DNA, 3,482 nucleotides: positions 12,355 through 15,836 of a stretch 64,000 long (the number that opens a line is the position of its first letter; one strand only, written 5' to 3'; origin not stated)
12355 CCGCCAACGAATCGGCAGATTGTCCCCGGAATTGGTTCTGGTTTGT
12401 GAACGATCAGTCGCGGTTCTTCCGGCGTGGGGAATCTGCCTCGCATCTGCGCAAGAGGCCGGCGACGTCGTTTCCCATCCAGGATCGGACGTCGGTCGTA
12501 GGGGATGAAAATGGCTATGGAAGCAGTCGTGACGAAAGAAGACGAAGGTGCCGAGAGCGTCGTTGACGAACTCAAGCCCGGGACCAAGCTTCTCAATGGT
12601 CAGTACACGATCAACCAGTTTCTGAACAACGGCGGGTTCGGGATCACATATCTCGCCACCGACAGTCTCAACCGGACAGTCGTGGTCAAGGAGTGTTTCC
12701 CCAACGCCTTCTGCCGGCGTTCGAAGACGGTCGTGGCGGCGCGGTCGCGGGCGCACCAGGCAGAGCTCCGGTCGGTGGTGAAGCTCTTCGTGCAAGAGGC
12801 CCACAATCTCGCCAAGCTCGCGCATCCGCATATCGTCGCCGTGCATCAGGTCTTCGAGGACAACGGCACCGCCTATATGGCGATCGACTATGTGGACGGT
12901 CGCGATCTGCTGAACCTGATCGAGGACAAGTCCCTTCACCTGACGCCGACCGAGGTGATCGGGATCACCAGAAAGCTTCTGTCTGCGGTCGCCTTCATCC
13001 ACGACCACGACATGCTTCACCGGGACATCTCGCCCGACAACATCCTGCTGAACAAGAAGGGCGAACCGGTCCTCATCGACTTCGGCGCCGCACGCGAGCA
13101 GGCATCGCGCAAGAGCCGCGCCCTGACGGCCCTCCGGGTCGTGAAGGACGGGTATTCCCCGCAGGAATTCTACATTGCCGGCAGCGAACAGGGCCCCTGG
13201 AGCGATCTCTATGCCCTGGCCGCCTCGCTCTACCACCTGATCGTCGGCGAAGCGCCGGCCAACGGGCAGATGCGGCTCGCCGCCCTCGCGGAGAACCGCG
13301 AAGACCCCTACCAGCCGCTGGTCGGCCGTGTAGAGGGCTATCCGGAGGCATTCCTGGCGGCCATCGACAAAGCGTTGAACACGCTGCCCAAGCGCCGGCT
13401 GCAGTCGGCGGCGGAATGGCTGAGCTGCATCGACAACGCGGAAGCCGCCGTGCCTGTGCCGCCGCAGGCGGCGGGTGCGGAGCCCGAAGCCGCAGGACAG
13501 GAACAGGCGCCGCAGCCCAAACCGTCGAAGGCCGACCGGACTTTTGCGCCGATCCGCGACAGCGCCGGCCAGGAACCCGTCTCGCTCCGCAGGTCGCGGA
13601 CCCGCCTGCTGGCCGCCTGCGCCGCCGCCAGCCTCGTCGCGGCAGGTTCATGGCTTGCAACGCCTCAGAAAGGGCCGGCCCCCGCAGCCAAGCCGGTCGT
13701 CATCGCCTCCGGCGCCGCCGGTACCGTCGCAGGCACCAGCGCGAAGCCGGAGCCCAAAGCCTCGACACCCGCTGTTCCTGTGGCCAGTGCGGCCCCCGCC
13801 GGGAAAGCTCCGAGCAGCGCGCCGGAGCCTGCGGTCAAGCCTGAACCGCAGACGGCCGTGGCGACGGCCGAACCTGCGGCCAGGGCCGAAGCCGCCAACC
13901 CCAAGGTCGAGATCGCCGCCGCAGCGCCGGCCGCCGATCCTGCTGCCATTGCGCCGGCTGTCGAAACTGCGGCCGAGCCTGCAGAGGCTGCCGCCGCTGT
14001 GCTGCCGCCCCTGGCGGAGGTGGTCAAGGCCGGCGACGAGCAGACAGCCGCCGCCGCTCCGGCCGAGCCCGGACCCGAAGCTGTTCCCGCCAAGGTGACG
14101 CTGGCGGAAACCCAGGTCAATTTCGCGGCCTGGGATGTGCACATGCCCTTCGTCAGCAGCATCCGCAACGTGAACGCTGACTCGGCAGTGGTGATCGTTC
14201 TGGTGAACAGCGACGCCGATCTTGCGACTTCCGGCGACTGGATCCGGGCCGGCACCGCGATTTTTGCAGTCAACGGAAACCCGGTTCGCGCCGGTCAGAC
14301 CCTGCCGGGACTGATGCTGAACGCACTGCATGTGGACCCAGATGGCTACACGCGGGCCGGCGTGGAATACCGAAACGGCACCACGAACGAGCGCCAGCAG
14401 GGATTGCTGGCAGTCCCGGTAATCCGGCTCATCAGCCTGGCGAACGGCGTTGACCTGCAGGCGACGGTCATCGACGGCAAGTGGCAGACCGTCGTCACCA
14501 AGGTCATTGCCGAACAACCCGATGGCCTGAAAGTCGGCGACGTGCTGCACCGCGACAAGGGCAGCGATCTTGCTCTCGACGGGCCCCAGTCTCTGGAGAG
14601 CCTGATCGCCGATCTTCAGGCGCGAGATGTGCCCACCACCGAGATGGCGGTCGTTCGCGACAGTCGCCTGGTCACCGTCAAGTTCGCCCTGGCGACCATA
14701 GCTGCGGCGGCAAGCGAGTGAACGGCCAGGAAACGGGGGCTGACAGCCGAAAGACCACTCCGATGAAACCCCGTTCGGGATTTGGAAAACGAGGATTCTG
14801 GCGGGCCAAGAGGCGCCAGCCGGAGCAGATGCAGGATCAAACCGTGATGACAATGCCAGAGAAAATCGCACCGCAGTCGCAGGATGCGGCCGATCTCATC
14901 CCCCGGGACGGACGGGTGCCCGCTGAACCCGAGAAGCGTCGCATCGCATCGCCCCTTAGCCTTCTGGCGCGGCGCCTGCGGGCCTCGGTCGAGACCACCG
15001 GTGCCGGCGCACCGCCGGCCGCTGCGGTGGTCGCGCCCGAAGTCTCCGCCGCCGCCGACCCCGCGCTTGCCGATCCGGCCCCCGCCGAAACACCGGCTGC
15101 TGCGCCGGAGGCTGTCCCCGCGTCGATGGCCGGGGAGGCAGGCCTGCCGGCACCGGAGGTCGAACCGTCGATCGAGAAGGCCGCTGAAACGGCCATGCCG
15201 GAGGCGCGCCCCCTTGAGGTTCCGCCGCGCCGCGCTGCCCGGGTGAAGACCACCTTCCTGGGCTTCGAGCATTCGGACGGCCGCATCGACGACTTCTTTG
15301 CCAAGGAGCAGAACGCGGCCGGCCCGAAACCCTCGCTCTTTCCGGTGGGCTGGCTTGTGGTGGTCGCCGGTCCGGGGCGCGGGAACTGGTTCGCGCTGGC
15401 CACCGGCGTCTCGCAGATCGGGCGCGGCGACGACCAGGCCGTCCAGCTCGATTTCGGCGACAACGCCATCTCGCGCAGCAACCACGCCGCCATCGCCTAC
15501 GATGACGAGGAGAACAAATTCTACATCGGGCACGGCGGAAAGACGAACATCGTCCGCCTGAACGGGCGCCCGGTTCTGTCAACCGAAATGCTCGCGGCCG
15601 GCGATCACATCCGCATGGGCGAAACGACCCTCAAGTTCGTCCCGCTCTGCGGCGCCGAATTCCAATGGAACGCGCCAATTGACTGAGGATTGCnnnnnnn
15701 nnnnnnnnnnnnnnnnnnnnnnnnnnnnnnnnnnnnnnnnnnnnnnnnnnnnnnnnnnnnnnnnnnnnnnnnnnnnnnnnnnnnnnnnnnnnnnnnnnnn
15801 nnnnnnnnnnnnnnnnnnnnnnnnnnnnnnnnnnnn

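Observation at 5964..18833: Ten-gene same-strand locus joining three dynamin-superfamily GTPases to a Hanks kinase/FHA/PP2C module and two LysM-SBP fusions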

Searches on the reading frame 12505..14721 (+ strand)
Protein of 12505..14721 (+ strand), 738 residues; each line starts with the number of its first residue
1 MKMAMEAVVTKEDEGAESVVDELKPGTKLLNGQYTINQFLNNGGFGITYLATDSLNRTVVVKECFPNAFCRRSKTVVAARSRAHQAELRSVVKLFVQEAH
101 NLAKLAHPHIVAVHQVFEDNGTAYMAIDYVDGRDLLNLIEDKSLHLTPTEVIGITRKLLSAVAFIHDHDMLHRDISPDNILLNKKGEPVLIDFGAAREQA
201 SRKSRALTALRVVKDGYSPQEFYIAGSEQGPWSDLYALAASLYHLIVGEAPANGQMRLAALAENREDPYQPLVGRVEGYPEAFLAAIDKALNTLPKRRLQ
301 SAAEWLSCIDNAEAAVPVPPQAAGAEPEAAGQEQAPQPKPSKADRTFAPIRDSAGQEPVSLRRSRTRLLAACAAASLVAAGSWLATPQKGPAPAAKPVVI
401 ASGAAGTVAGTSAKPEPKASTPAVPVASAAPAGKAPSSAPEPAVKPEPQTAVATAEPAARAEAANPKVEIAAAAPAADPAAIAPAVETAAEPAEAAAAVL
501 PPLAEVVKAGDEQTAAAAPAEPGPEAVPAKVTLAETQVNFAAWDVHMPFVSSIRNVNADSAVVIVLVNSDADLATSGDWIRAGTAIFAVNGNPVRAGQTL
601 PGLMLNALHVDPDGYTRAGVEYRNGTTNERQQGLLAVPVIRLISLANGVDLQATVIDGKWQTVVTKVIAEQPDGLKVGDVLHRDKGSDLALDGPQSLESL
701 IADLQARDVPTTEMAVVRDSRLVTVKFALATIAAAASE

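Call 3: search_protein_families(library=pfam, proteins=[window:12505-14721:+], max_evalue=0.01)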
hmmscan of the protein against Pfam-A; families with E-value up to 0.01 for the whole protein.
window:12505-14721:+ (738 aa): 7 families
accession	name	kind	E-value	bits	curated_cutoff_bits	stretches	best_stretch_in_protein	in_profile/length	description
PF00069.31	Pkinase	-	1e-31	110.8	31.7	1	74-300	24-253/263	Protein kinase domain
PF07714.23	PK_Tyr_Ser-Thr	-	1.3e-18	67.7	23.1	1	73-270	27-222/258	Protein tyrosine and serine/threonine kinase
PF03109.22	ABC1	-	1.1e-06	28.4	22.9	1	106-208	125-226/244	ABC1 atypical kinase-like domain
PF01636.29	APH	-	5.7e-06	26.7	23.2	0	171-196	171-197/239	Phosphotransferase enzyme family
PF01163.29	RIO1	-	0.00012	22.2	22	1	77-204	36-159/187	RIO domain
PF14531.12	Kinase-like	-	0.002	17.8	25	1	154-223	150-213/289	Kinase-like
PF17667.7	Pkinase_fungal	-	0.0027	17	24.1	1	166-204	304-348/387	Fungal protein kinase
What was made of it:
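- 12505..14721 (+): K: Hanks Ser/Thr kinase (738 aa) with one TM helix, an Ala/Pro-rich linker and a periplasmic C-terminal domain of about 200 aa that may be a tandem PDZ. Pkinase 1e-31 (call 3).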

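Call 4: search_protein_families(library=ncbifam, proteins=[window:12505-14721:+], max_evalue=0.01)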
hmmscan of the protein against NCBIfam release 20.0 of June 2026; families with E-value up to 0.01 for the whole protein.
window:12505-14721:+ (738 aa): 17 families
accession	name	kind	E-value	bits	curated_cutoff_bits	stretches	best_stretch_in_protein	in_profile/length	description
NF033483.0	PknB_PASTA_kin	equivalog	1.8e-40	139.5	450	1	28-337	3-293/563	Stk1 family PASTA domain-containing Ser/Thr kinase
NF047741.1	antiphage_MADS6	equivalog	2.2e-38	132.2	460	2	86-330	233-473/612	methylation-associated defense system protein kinase MAD6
NF038150.1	lanthi_synth_IV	equivalog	1.5e-29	102.9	650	1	21-409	181-518/851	class IV lanthionine synthetase LanL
NF052427.1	StpK7MSMEG_1200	equivalog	1.5e-26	93.1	900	1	32-315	7-271/601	serine/threonine protein kinase StpK7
NF033442.0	BREX_PglW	equivalog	2.1e-21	75.4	990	2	79-333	241-507/1391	BREX system serine/threonine kinase PglW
NF038151.1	lanthi_synth_III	equivalog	1.9e-19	69.6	575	1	27-300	215-471/833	class III lanthionine synthetase LanKC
NF009651.0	PRK13184.1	equivalog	1e-17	63.4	839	1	70-203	26-167/932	serine/threonine-protein kinase PknD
NF043056.1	T4SS_LegK1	equivalog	1.5e-10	40.3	550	1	37-239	76-277/516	Dot/Icm T4SS effector kinase LegK1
TIGR03903.1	TOMM_kin_cyc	equivalog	3.8e-10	38.3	705.75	1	82-196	12-129/1267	TOMM system kinase/cyclase fusion protein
TIGR03724.2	arch_bud32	equivalog_domain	8e-09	35.3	125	1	97-206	42-141/193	KEOPS complex kinase/ATPase Bud32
NF011463.0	PRK14879.1-4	equivalog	1.4e-05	24.6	188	1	95-206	65-170/237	Kae1-associated kinase Bud32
NF002475.0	PRK01723.1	equivalog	4.2e-05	22.7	142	1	134-203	134-197/241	3-deoxy-D-manno-octulosonic acid kinase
NF007174.0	PRK09605.1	equivalog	8.4e-05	21.2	447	1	107-207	394-484/535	bifunctional N(6)-L-threonylcarbamoyladenine synthase/serine/threonine protein kinase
NF058632.1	SerThrKinPrkT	equivalog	0.00018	20.6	280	1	32-195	21-164/322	serine/threonine protein kinase PrkT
NF011461.0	PRK14879.1-2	equivalog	0.0012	18.7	372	1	97-197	52-147/225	Kae1-associated kinase Bud32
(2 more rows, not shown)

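Call 5: search_protein_families(library=padloc, proteins=[window:12505-14721:+], max_evalue=0.01)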
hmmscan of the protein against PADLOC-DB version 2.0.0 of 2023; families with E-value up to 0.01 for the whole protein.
window:12505-14721:+ (738 aa): 33 families (the best 25 are shown)
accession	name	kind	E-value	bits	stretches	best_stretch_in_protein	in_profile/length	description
PDLC04042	PD-T4-6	-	7e-48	161.7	1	28-315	5-275/292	-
PDLC04138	mad6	-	4.3e-46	156.1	1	12-334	31-335/659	mads_6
PDLC04054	PD-T4-6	-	9.4e-46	154.8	1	28-349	7-309/347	-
PDLC04053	PD-T4-6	-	4.5e-44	149.2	1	31-333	8-293/311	-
PDLC04061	PD-T4-6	-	9.6e-43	145.4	1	26-519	10-485/510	-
PDLC04060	PD-T4-6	-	2.2e-39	133.7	1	28-310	4-267/486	-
PDLC04047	PD-T4-6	-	1.1e-37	127.9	1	27-305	5-265/327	-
PDLC04044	PD-T4-6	-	5.1e-37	125.9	1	29-345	29-324/372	-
PDLC04057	PD-T4-6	-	2.2e-35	120.6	1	28-314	4-272/443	-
PDLC04045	PD-T4-6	-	7.3e-35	118.6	1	20-313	21-299/350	-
PDLC04043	PD-T4-6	-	1.8e-34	117.6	1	26-482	9-399/452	-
PDLC04048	PD-T4-6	-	1.3e-33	114.8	1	28-297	6-257/354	-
PDLC04062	PD-T4-6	-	1.5e-31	107.9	1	26-312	25-293/450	-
PDLC04051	PD-T4-6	-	3.7e-30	103.3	1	29-316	29-298/476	-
PDLC04052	PD-T4-6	-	5e-30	103.2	1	74-455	35-423/496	-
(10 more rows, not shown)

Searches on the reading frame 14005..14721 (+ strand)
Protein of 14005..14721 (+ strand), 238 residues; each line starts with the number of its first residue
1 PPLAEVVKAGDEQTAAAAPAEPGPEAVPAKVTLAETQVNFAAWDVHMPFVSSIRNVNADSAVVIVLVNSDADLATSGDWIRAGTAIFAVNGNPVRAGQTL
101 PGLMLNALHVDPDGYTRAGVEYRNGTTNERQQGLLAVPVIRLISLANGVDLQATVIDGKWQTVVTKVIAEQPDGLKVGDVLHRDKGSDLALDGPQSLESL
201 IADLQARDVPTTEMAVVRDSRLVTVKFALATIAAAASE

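Call 68: search_protein_families(library=pfam, proteins=[window:14005-14721:+], max_evalue=1)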
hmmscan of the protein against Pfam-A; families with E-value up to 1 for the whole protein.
window:14005-14721:+ (238 aa): 0 families

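Call 70: search_solved_structures(query=window:14005-14721:+, max_evalue=10)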
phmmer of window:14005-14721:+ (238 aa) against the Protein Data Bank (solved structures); distinct sequences matched with E-value up to 10: 0.

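Call 103: search_solved_structures(query=A7, max_evalue=10)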
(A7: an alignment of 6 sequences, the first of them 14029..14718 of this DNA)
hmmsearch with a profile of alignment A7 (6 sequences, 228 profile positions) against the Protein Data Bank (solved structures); distinct sequences matched with E-value up to 10: 10.
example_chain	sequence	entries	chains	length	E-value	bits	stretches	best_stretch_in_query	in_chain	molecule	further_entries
4m1b_A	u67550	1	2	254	0.36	13.3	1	153-219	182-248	Polysaccharide deacetylase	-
4xhz_A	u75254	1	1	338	0.98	11.8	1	13-68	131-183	Protocadherin-15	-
8f0a_A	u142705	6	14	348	1.7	11.1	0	58-100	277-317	Periplasmic serine endoprotease DegP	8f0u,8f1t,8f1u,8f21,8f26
6jjk_A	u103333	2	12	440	2.5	10.5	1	58-182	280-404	Periplasmic serine endoprotease DegP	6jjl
3mh5_A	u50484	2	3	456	2.7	10.4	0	58-182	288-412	Protease do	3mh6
3mh4_A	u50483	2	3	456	2.7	10.4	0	58-182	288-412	Protease do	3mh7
2zle_A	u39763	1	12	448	2.8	10.4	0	58-182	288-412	Protease do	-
1ky9_A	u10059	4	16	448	2.8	10.4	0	58-182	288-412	PROTEASE DO | Periplasmic serine endoprotease DegP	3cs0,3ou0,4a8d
6jjo_A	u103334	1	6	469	3.4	10.1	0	58-182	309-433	Periplasmic serine endoprotease DegP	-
3otp_A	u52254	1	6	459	3.4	10.1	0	58-183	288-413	Protease do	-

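Call 104: search_protein_families(library=pfam, alignment_id=A7, max_evalue=10)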
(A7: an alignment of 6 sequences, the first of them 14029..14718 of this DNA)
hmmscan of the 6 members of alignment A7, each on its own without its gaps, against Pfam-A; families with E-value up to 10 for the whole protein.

A. member 1, window:14029-14718:+ (230 aa): 0 families

B. families by the number of members that match (of 6 scanned): 1 family
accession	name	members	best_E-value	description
PF00595.29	PDZ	2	0.0071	PDZ domain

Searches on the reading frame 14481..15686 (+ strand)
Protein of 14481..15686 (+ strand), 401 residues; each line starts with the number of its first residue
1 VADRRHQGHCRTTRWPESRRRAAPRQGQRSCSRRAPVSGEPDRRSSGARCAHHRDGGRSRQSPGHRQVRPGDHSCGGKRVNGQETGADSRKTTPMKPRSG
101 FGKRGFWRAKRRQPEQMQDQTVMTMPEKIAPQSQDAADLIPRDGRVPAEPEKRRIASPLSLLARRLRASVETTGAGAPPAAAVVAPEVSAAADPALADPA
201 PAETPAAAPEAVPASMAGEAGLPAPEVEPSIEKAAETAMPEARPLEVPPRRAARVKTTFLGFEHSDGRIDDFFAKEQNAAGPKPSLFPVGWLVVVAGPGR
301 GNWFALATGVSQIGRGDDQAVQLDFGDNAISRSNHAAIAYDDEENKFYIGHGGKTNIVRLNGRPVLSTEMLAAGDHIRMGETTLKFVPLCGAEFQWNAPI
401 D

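Call 3: search_protein_families(library=pfam, proteins=[window:14481-15686:+], max_evalue=0.01)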
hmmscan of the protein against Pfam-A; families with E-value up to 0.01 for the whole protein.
window:14481-15686:+ (401 aa): 2 families
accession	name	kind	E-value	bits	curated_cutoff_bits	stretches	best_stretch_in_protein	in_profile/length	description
PF00498.31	FHA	-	2.7e-07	31.4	20.7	1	313-380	3-67/67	FHA domain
PF16697.10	Yop-YscD_cpl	-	1e-06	29.4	33.2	1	294-388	2-92/94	Inner membrane component of T3SS, cytoplasmic domain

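Call 4: search_protein_families(library=ncbifam, proteins=[window:14481-15686:+], max_evalue=0.01)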
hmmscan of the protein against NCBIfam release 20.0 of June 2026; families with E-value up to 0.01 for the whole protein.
window:14481-15686:+ (401 aa): 3 families
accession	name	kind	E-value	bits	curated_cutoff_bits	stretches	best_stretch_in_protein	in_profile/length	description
NF049868.1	FhaB_Rv0019c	equivalog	7e-08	32.7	125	1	289-385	66-157/158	FHA domain-containing protein FhaB/FipA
NF041660.2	oxygluDhInhib_OdhI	equivalog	1.5e-06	28.1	200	1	290-387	37-128/130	oxoglutarate dehydrogenase inhibitor Odhl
NF052573.1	HisKinEspAMyxo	equivalog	1.3e-05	23.5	1400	1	301-384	38-116/755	serine histidine kinase EspA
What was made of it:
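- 14763..15686 (+): F: FHA adaptor with a disordered N-terminus, an invariant RVKT[RT][LF]LGF motif and a C-terminal FHA domain (alternative start 14829). NCBIfam FhaB/FipA 7e-8 and OdhI 1.5e-6 (calls 3, 4).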

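Call 5: search_protein_families(library=padloc, proteins=[window:14481-15686:+], max_evalue=0.01)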
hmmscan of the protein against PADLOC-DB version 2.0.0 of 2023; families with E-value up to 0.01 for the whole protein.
window:14481-15686:+ (401 aa): 0 families
